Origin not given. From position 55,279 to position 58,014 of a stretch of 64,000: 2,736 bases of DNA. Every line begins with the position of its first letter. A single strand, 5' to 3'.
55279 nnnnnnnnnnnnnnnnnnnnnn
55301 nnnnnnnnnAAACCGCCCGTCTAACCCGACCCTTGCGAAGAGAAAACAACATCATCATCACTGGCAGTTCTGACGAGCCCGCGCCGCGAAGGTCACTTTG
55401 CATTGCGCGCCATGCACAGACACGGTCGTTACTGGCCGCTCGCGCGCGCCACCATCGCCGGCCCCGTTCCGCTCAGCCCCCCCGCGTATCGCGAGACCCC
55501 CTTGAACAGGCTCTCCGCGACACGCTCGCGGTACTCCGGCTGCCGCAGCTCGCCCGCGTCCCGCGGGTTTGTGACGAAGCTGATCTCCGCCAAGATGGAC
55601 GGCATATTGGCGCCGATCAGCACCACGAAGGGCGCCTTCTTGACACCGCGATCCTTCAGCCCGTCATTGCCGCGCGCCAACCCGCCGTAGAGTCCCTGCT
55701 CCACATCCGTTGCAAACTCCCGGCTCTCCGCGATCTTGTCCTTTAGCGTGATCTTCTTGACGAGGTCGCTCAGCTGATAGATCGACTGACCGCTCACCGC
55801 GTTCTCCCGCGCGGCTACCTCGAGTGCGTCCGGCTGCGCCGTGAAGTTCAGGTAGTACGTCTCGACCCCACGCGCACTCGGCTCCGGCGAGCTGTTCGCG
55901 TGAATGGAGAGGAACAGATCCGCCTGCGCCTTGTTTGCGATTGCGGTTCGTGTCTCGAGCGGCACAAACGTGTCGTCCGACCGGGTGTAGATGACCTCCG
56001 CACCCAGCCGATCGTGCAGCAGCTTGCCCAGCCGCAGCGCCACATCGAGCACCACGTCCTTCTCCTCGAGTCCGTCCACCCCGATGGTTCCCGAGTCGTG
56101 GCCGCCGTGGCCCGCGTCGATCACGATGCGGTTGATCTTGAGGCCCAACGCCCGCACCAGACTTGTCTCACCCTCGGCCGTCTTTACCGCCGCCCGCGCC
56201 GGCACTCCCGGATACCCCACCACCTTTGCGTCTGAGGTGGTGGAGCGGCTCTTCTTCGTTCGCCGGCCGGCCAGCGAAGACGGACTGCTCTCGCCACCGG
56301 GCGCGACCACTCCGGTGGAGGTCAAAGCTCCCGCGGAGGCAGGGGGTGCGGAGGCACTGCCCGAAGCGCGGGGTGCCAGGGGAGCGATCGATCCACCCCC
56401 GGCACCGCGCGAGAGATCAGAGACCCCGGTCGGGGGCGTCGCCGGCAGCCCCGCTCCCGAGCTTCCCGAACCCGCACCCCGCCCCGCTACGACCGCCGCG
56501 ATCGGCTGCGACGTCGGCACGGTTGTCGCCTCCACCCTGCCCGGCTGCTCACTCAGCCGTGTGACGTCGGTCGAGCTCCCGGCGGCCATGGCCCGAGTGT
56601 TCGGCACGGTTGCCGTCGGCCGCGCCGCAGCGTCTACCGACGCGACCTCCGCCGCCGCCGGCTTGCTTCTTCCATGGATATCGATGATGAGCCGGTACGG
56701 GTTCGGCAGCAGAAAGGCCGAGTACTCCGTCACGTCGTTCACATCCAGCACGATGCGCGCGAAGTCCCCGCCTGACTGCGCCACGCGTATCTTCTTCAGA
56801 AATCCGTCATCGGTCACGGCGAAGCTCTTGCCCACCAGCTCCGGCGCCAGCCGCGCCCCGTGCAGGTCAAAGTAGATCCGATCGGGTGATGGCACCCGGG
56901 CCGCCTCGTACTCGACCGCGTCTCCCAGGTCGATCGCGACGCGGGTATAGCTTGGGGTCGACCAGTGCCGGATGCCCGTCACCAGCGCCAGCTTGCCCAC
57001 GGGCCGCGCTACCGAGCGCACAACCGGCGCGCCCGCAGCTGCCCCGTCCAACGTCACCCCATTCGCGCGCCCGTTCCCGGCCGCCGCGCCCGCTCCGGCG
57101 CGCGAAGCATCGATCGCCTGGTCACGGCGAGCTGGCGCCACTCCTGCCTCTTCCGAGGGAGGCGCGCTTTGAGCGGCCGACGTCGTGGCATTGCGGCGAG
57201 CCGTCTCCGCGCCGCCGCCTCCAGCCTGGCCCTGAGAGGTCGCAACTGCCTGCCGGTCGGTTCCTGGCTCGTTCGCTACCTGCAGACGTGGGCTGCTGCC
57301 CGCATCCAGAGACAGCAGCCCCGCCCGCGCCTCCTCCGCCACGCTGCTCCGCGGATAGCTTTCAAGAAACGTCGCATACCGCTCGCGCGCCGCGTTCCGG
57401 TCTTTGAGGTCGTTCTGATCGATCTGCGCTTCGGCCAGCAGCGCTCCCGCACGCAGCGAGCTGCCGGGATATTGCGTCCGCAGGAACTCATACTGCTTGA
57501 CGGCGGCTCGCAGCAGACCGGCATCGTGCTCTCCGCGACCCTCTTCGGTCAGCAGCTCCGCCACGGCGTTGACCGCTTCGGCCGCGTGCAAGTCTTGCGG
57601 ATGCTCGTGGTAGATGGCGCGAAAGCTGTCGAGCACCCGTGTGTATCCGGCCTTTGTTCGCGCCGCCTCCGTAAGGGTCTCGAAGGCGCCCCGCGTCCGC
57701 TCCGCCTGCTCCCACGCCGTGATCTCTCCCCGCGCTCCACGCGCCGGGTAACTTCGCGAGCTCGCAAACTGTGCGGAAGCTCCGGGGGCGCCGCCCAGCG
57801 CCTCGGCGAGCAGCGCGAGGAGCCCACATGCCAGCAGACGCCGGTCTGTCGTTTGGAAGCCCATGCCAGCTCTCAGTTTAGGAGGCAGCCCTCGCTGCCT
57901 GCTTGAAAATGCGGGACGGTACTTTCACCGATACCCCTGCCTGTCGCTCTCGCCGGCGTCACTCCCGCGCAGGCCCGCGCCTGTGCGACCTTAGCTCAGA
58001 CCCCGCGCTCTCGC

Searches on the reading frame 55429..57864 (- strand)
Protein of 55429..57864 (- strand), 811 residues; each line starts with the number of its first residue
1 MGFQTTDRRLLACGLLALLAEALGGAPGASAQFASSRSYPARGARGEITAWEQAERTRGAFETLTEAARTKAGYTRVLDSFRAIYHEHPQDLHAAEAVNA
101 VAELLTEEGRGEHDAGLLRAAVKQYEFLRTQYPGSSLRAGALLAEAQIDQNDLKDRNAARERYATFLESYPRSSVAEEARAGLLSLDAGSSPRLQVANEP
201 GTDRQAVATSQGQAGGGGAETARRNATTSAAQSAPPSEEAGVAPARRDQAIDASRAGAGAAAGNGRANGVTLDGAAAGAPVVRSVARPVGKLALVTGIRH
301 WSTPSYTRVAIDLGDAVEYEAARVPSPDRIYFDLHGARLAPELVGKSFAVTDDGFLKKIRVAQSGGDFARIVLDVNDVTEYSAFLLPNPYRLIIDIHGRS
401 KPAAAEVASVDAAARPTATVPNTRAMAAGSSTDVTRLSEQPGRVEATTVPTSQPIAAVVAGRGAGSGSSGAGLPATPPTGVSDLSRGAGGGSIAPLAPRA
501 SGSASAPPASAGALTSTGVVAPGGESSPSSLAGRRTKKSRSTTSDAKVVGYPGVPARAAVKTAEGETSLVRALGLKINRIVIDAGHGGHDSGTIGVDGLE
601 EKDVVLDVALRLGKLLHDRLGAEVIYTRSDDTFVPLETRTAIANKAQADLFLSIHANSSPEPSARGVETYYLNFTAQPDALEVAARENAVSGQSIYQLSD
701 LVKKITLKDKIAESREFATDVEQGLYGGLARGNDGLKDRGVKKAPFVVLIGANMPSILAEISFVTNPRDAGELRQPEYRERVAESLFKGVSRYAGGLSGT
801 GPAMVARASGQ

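Call 9: search_protein_families(library=pfam, proteins=[window:55429-57864:-], max_evalue=0.01)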
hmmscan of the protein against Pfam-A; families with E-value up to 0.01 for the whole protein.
window:55429-57864:- (811 aa): 3 families
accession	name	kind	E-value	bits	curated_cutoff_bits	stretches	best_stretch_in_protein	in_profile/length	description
PF01520.23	Amidase_3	-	1.5e-49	168.8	27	1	580-791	1-173/174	N-acetylmuramoyl-L-alanine amidase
PF11741.13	AMIN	-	1.4e-13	51.2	20.5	1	298-383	2-86/101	AMIN domain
PF24837.1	AMIN-like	-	0.0076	16.8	27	0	348-397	79-128/129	AMIN-like domain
